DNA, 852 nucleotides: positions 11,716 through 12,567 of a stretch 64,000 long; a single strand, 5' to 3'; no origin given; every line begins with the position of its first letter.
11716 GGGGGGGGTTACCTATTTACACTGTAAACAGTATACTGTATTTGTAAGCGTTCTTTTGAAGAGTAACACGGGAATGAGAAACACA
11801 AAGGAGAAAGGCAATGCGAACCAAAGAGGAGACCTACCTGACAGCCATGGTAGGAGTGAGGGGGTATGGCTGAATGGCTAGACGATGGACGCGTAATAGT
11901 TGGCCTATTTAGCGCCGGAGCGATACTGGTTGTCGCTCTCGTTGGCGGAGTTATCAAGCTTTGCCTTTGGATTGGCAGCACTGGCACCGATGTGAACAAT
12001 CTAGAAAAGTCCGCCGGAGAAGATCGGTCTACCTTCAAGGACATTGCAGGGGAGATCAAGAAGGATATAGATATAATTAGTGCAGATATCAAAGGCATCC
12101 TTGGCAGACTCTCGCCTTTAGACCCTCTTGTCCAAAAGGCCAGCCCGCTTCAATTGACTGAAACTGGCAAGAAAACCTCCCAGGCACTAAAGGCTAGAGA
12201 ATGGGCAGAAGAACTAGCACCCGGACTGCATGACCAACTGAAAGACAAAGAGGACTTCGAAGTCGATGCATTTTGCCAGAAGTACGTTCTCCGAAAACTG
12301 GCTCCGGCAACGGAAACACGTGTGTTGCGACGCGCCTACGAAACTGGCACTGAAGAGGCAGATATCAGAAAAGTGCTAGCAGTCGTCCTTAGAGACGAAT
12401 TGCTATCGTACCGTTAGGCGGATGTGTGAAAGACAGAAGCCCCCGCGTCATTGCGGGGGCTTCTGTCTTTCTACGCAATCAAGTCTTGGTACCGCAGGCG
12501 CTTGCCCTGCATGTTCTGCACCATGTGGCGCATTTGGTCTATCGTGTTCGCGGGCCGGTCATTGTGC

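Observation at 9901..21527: Two inverted copies of an IS1595-family cargo transposon with intact 8-bp target-site duplications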

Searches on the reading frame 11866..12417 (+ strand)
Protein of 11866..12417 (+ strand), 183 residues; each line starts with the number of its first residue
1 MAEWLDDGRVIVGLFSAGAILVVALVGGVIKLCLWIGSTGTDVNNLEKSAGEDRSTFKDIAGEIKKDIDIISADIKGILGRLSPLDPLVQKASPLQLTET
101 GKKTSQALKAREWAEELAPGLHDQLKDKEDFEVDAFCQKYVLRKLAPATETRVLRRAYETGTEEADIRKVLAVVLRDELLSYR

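Call 10: search_protein_families(library=pfam, proteins=[window:11866-12417:+], max_evalue=0.01)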
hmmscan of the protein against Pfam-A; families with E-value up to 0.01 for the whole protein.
window:11866-12417:+ (183 aa): 0 families

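Call 37: search_protein_families(library=padloc, proteins=[window:11866-12417:+], max_evalue=0.01)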
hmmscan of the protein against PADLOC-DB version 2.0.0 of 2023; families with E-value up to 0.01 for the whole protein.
window:11866-12417:+ (183 aa): 0 families

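Call 38: search_protein_families(library=ncbifam, proteins=[window:11866-12417:+], max_evalue=0.01)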
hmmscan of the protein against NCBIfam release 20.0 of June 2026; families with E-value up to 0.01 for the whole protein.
window:11866-12417:+ (183 aa): 0 families

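Call 39: find_homologous_proteins(query=window:11866-12417:+, max_evalue=0.001)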
Query window:11866-12417:+ (183 aa): 1 proteins with E <= 0.001 among 730 candidates.
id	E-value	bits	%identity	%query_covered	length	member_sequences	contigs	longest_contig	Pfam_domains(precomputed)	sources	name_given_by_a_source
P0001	2.5e-112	391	100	100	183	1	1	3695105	-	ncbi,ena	-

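Call 41: find_encoding_contigs(protein=P0001, flank=10000, max_places=5)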
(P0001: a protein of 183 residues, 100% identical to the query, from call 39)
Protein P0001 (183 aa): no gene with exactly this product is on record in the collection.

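Call 44: find_encoding_contigs(protein=P0004, flank=10000, max_places=5)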
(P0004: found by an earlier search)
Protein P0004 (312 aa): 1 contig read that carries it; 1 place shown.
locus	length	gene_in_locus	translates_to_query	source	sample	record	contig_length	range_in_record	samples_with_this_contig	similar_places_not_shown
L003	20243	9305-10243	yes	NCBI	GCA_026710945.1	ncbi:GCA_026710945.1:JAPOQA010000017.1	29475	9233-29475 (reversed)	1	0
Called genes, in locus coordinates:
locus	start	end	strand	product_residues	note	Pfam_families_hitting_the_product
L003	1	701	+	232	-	PF00665:rve, PF13683:rve_3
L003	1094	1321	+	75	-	PF19891:DUF6364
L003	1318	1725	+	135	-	PF01850:PIN (weak), PF13470:PIN_3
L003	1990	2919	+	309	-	PF13483:Lactamase_B_3, PF12706:Lactamase_B_2 (faint)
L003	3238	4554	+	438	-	PF02463:SMC_N, PF13175:AAA_15, PF13476:AAA_23, PF13555:AAA_29 (faint), PF13304:AAA_21 (faint)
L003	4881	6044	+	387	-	PF14100:DUF6807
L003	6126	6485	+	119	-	PF07690:MFS_1 (weak)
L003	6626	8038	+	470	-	PF01547:SBP_bac_1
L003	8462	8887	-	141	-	PF05066:HARE-HTH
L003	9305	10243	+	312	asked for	PF12762:DDE_Tnp_IS1595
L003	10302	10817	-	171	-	-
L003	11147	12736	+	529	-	PF01555:N6_N4_Mtase, PF04471:Mrr_cat (faint)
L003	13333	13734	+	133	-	PF00106:adh_short, PF13561:adh_short_C2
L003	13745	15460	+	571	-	PF00860:Xan_ur_permease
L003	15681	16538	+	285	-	-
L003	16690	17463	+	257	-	-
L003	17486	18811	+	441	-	-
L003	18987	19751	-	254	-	-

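Call 45: find_encoding_contigs(protein=P0020, flank=10000, max_places=5)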
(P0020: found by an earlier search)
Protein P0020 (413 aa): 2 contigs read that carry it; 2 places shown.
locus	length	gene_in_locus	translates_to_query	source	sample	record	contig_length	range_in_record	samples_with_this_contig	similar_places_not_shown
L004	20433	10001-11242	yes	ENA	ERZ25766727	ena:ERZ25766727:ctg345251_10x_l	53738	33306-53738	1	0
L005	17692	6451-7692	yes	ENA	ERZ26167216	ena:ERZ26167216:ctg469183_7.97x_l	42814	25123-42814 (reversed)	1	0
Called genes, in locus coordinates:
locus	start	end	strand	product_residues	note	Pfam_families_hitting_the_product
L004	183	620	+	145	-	-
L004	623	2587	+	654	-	-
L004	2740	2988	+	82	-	-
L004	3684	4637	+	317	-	PF02423:OCD_Mu_crystall, PF01488:Shikimate_DH (weak)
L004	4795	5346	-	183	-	PF01966:HD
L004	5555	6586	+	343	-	PF01408:GFO_IDH_MocA, PF02894:GFO_IDH_MocA_C, PF22725:GFO_IDH_MocA_C3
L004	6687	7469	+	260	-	PF00142:Fer4_NifH (faint), PF01656:CbiA, PF02374:ArsA_ATPase (faint), PF06564:CBP_BcsQ, PF09140:MipZ (faint), PF10609:ParA (weak), PF13614:AAA_31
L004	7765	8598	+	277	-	PF02195:ParB_N, PF17762:HTH_ParB, PF23552:ParB_C (weak)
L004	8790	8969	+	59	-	PF12762:DDE_Tnp_IS1595 (weak)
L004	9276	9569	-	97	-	-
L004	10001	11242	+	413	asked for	PF03602:Cons_hypoth95 (faint), PF01555:N6_N4_Mtase, PF01844:HNH, PF14279:HNH_5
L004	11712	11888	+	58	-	-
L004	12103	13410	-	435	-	PF07690:MFS_1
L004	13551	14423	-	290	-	PF09678:Caa3_CtaG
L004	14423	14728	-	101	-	PF03626:COX4_pro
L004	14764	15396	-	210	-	PF00510:COX3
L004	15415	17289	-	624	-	PF00115:COX1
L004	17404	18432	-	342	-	PF02790:COX2_TM, PF00116:COX2, PF00034:Cytochrom_C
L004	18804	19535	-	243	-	PF01569:PAP2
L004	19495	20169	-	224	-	-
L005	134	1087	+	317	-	PF02423:OCD_Mu_crystall, PF01488:Shikimate_DH (weak)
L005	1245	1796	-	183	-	PF01966:HD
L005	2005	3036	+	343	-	PF01408:GFO_IDH_MocA, PF02894:GFO_IDH_MocA_C, PF22725:GFO_IDH_MocA_C3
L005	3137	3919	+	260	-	PF00142:Fer4_NifH (faint), PF01656:CbiA, PF02374:ArsA_ATPase (faint), PF06564:CBP_BcsQ, PF09140:MipZ (faint), PF10609:ParA (weak), PF13614:AAA_31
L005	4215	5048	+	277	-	PF02195:ParB_N, PF17762:HTH_ParB, PF23552:ParB_C (weak)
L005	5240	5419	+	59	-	PF12762:DDE_Tnp_IS1595 (weak)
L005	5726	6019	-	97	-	-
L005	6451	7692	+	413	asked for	PF03602:Cons_hypoth95 (faint), PF01555:N6_N4_Mtase, PF01844:HNH, PF14279:HNH_5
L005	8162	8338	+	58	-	-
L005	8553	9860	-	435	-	PF07690:MFS_1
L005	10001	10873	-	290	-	PF09678:Caa3_CtaG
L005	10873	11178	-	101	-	PF03626:COX4_pro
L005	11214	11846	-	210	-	PF00510:COX3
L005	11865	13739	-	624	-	PF00115:COX1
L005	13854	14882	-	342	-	PF02790:COX2_TM, PF00116:COX2, PF00034:Cytochrom_C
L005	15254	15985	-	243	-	PF01569:PAP2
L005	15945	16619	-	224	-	-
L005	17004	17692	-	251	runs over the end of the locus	PF00117:GATase, PF07722:Peptidase_C26 (weak)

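Call 53: find_encoding_contigs(protein=P0007, flank=8000, max_places=4)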
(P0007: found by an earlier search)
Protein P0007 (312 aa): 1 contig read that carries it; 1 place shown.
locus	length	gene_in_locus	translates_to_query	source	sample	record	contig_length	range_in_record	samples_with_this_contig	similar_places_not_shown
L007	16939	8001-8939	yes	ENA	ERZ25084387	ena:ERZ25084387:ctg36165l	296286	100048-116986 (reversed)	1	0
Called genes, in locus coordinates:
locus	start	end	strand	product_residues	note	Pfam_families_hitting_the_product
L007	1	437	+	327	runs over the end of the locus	PF01408:GFO_IDH_MocA, PF22725:GFO_IDH_MocA_C3, PF02894:GFO_IDH_MocA_C (faint)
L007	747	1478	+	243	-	-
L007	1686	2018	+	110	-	PF03992:ABM (weak)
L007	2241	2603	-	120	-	-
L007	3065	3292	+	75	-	PF19891:DUF6364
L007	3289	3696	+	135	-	PF01850:PIN (weak), PF13470:PIN_3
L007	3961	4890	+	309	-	PF13483:Lactamase_B_3, PF12706:Lactamase_B_2 (faint)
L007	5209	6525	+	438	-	PF02463:SMC_N, PF13175:AAA_15, PF13476:AAA_23, PF13555:AAA_29 (faint), PF13304:AAA_21 (faint)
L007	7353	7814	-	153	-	PF13274:SocA_Panacea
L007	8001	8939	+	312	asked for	PF12762:DDE_Tnp_IS1595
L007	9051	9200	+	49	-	-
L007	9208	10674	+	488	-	PF01555:N6_N4_Mtase, PF01844:HNH, PF14279:HNH_5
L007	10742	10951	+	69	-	-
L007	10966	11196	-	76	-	-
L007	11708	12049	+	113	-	PF05656:DUF805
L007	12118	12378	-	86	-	PF12762:DDE_Tnp_IS1595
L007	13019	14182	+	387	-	PF14100:DUF6807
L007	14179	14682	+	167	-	-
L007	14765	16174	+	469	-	PF01547:SBP_bac_1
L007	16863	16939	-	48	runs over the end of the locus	-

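Call 54: find_encoding_contigs(protein=P0012, flank=8000, max_places=4)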
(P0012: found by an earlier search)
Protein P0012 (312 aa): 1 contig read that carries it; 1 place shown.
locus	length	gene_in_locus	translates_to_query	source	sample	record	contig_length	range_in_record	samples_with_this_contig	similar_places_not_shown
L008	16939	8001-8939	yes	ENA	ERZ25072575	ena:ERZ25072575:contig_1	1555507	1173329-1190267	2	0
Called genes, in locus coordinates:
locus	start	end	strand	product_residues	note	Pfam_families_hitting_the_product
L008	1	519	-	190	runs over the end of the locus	PF05258:DciA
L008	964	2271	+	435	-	-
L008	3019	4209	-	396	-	PF02463:SMC_N, PF13175:AAA_15, PF13476:AAA_23, PF13304:AAA_21 (faint)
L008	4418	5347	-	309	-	PF13483:Lactamase_B_3, PF12706:Lactamase_B_2 (faint)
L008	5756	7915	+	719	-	PF04471:Mrr_cat (weak), PF20703:nSTAND1 (weak)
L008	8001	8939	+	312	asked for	PF12760:Zn_ribbon_IS1595 (weak), PF12762:DDE_Tnp_IS1595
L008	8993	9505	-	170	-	-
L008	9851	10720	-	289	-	PF02498:Bro-N (weak)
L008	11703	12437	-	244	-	-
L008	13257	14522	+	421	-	PF00675:Peptidase_M16, PF05193:Peptidase_M16_C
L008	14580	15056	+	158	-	-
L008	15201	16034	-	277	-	PF00891:Methyltransf_2 (weak), PF01209:Ubie_methyltran, PF13489:Methyltransf_23, PF03141:Methyltransf_29, PF08241:Methyltransf_11, PF08242:Methyltransf_12, PF13649:Methyltransf_25, PF13847:Methyltransf_31, +1 more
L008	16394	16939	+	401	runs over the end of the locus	PF13439:Glyco_transf_4, PF13579:Glyco_trans_4_4, PF20706:GT4-conflict (weak), PF00534:Glycos_transf_1, PF13692:Glyco_trans_1_4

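Call 55: find_encoding_contigs(protein=P0013, flank=8000, max_places=4)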
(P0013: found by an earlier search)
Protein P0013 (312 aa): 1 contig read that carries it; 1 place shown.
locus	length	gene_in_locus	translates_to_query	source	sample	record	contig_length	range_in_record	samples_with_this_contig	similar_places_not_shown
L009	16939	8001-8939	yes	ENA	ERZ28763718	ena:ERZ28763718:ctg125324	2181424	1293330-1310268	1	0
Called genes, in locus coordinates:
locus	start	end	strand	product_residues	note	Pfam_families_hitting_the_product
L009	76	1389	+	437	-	-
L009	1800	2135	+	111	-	-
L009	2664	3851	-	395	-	PF02463:SMC_N, PF13175:AAA_15, PF13476:AAA_23, PF13514:AAA_27 (faint), PF13555:AAA_29 (faint), PF13304:AAA_21 (faint)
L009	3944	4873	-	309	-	PF13483:Lactamase_B_3, PF12706:Lactamase_B_2 (faint)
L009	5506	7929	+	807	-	PF20464:MmeI_N, PF20465:MmeI_hel, PF20473:MmeI_Mtase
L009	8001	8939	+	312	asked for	PF12762:DDE_Tnp_IS1595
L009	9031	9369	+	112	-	-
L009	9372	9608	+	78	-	-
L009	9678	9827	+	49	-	-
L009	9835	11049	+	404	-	PF01555:N6_N4_Mtase, PF01844:HNH, PF14279:HNH_5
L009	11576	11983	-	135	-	PF01850:PIN, PF13470:PIN_3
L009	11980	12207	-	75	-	PF19891:DUF6364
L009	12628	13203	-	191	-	-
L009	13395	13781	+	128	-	-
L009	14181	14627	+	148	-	PF13845:Septum_form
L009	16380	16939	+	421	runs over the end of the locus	PF00675:Peptidase_M16, PF05193:Peptidase_M16_C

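Call 57: search_protein_representatives(alignment_id=A2)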
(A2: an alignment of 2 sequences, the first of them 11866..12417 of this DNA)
Query: 2 sequences, 183 profile positions. Proteins with E-value up to 0.001 (for the whole library): 1240; up to 1e-10: 708; up to 1e-30: 5. The best 150 are listed.
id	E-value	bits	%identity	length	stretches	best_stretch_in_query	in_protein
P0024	1.5e-73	263.0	-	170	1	1-183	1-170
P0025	2.2e-61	223.4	-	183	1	1-183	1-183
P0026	3.6e-46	173.8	-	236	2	40-180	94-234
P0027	1.0e-33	133.2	-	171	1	1-180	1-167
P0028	6.5e-31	124.1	-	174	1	16-181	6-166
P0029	5.0e-30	121.2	-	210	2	39-180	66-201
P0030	6.4e-30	120.8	-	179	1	21-180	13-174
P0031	8.6e-30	120.4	-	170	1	22-180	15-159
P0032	1.1e-29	120.0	-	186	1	16-180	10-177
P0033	1.6e-29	119.5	-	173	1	1-181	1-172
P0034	3.0e-29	118.7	-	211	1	1-181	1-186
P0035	1.2e-28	116.6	-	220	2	43-181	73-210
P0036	2.4e-28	115.7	-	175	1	16-182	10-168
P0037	6.7e-28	114.3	-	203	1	2-180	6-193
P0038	9.9e-28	113.7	-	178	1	8-180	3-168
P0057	8.7e-26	107.4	-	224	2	45-181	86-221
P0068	1.8e-24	103.1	-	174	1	36-181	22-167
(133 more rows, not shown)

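Call 60: find_homologous_proteins(query=A3, max_evalue=0.00001)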
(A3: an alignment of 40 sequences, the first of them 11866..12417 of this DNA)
Query A3 (40 sequences) (183 aa, profile of the alignment): 6 proteins with E <= 0.00001 among 4874 candidates.
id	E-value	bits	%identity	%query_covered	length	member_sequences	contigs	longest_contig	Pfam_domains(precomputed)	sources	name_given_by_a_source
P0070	6.5e-50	187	33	92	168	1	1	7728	-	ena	-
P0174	9.9e-50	187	38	99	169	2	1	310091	-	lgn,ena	-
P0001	7.2e-48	181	100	100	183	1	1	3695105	-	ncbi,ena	-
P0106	1.2e-44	170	33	92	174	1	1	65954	-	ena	-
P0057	7.4e-39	151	36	77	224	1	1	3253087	PF04513.18,PF01442.24,PF07798.17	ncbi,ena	-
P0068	8.9e-39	151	37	65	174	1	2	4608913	-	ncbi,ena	-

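Call 61: find_encoding_contigs(protein=P0174, flank=6000, max_places=3)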
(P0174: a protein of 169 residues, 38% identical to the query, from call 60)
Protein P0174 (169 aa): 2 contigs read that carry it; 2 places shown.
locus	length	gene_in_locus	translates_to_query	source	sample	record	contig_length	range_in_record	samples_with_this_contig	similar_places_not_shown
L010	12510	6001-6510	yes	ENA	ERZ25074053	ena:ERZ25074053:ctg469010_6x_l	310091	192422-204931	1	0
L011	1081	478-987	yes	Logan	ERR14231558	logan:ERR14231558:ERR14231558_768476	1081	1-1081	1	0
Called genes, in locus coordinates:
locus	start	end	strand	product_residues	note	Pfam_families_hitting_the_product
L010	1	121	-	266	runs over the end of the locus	-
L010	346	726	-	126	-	PF00589:Phage_integrase (weak)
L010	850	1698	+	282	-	PF13737:DDE_Tnp_1_5, PF01609:DDE_Tnp_1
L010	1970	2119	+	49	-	-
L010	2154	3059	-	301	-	PF13737:DDE_Tnp_1_5, PF01609:DDE_Tnp_1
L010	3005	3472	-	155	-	-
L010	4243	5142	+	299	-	PF12762:DDE_Tnp_IS1595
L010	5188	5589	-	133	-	-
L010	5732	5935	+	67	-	-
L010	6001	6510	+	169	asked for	-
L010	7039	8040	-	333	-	PF00589:Phage_integrase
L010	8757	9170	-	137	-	PF01555:N6_N4_Mtase (weak)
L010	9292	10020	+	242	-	PF00478:IMPDH, PF01070:FMN_dh (weak)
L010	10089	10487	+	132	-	-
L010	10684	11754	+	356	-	-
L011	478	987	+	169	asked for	-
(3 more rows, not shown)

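Call 62: find_encoding_contigs(protein=P0068, flank=6000, max_places=3)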
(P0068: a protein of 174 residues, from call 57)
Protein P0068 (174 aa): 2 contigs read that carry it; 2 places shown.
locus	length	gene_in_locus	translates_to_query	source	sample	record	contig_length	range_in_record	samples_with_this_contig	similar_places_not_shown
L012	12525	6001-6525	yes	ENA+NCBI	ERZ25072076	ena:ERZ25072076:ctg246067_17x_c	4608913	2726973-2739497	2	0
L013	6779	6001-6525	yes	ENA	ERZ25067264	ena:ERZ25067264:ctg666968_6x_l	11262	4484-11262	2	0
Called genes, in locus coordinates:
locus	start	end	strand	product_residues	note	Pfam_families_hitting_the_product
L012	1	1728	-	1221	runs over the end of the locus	PF02574:S-methyl_trans, PF00809:Pterin_bind, PF02607:B12-binding_2, PF02310:B12-binding, PF02965:Met_synt_B12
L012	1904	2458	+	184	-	PF01066:CDP-OH_P_transf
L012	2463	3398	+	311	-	PF02881:SRP54_N, PF13191:AAA_16, PF13604:AAA_30, PF00448:SRP54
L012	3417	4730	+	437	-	PF20094:GWxTD_dom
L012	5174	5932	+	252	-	PF12762:DDE_Tnp_IS1595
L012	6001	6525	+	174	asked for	-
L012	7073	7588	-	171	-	-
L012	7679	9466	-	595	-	PF00239:Resolvase, PF07508:Recombinase, PF13408:Zn_ribbon_recom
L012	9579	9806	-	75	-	-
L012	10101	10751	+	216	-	-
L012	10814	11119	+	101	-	-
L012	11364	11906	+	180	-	PF06271:RDD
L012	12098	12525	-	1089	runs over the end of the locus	PF00271:Helicase_C (weak)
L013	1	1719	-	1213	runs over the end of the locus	PF02574:S-methyl_trans, PF00809:Pterin_bind, PF02607:B12-binding_2, PF02310:B12-binding, PF02965:Met_synt_B12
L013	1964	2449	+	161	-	PF01066:CDP-OH_P_transf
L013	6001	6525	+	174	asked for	-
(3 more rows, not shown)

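Call 63: find_encoding_contigs(protein=P0057, flank=6000, max_places=3)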
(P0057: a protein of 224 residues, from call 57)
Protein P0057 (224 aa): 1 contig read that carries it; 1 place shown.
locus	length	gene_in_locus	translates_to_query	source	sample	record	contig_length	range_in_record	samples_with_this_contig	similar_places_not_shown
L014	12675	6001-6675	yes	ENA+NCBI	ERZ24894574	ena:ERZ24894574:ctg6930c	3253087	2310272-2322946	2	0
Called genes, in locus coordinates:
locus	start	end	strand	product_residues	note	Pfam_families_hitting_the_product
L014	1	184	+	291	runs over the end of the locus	-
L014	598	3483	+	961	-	PF03797:Autotransporter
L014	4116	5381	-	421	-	PF00285:Citrate_synt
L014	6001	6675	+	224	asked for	PF04513:Baculo_PEP_C (weak), PF07798:CCDC90-like (weak), PF01442:Apolipoprotein (weak)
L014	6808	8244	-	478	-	PF00749:tRNA-synt_1c, PF19269:Anticodon_2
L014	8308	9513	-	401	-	PF03453:MoeA_N, PF00994:MoCF_biosynth, PF03454:MoeA_C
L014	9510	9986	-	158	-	PF01967:MoaC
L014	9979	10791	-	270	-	PF00218:IGPS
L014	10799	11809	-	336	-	PF02885:Glycos_trans_3N, PF00591:Glycos_transf_3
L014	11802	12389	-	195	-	PF00117:GATase, PF07722:Peptidase_C26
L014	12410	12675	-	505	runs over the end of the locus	PF04715:, PF00425:Chorismate_bind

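Call 87: search_protein_families(library=ncbifam, proteins=[L008:5756-7915:+, L009:5506-7929:+], max_evalue=0.001)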
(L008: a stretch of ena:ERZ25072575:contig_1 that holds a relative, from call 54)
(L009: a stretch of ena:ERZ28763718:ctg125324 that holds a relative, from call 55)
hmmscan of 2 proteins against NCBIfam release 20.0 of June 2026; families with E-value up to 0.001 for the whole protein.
L008:5756-7915:+ (719 aa): 0 families

L009:5506-7929:+ (807 aa): 2 families
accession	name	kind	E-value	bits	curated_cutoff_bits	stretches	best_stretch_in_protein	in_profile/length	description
NF033455.1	BREX_6_MTaseX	exception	4.5e-06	24.5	900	1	371-449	319-398/1319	BREX-6 system adenine-specific DNA-methyltransferase PglX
NF033452.1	BREX_1_MTaseX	exception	3.4e-05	21.9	500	1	368-445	302-373/1210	BREX-1 system adenine-specific DNA-methyltransferase PglX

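Call 96: search_protein_families(library=pfam, proteins=[L003:8462-8887:-, L007:7353-7814:-, L008:9851-10720:-, L008:8993-9505:-, L009:9031-9369:+, L009:9372-9608:+, L007:10742-10951:+, L007:10966-11196:-], max_evalue=0.01)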
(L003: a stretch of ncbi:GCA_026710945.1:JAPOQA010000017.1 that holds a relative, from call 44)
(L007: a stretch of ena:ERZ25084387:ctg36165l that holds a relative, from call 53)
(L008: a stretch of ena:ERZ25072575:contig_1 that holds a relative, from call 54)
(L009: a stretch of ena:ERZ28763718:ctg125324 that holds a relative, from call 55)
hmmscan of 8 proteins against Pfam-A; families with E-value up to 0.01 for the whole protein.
L003:8462-8887:- (141 aa): 2 families
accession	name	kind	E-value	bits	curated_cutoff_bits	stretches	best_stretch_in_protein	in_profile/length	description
PF05066.19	HARE-HTH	-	4.3e-08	33.9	25.9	1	59-117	6-70/71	HB1, ASXL, restriction endonuclease HTH domain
PF11784.13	DUF3320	-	0.0018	18.6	25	1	55-79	11-35/50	Protein of unknown function (DUF3320)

L007:7353-7814:- (153 aa): 1 family
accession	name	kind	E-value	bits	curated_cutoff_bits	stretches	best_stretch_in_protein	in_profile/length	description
PF13274.11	SocA_Panacea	-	1.5e-18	68.2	25.7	1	29-122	1-112/113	Antitoxin SocA-like, Panacea domain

L008:9851-10720:- (289 aa): 1 family
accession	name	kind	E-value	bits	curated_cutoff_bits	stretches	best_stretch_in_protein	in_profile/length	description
PF02498.22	Bro-N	-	7.4e-08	33.3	25.6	1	21-115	1-92/96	BRO family, N-terminal domain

L008:8993-9505:- (170 aa): 0 families

L009:9031-9369:+ (112 aa): 0 families

L009:9372-9608:+ (78 aa): 0 families

L007:10742-10951:+ (69 aa): 0 families

L007:10966-11196:- (76 aa): 0 families

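Call 100: predict_structure(alignment_id=A7)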
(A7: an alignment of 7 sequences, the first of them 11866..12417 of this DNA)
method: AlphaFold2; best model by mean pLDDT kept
length: 183 residues; sequences in the alignment: 7
mean_pLDDT: 63.9   pTM: 0.48
mean pLDDT of the five models: 63.9, 63.2, 63.1, 61.2, 57.7
residues with pLDDT >= 90: 35; 70-90: 53; 50-70: 3; < 50: 92
segments of 3 or more residues with pLDDT < 50: 1-69, 71-93
pLDDT, mean of each block of 10 residues (from residue 1): 36 37 45 39 39 42 43 44 41 66 90 90 85 88 88 91 90 91 79
secondary structure, 60 per line:
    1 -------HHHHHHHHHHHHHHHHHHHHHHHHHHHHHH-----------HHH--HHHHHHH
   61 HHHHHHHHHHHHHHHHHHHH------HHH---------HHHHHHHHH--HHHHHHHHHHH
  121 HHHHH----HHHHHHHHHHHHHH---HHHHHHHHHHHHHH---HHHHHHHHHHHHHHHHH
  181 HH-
elements in order: H8-37 H54-80 H99-107 H110-125 H130-143 H147-160 H164-182
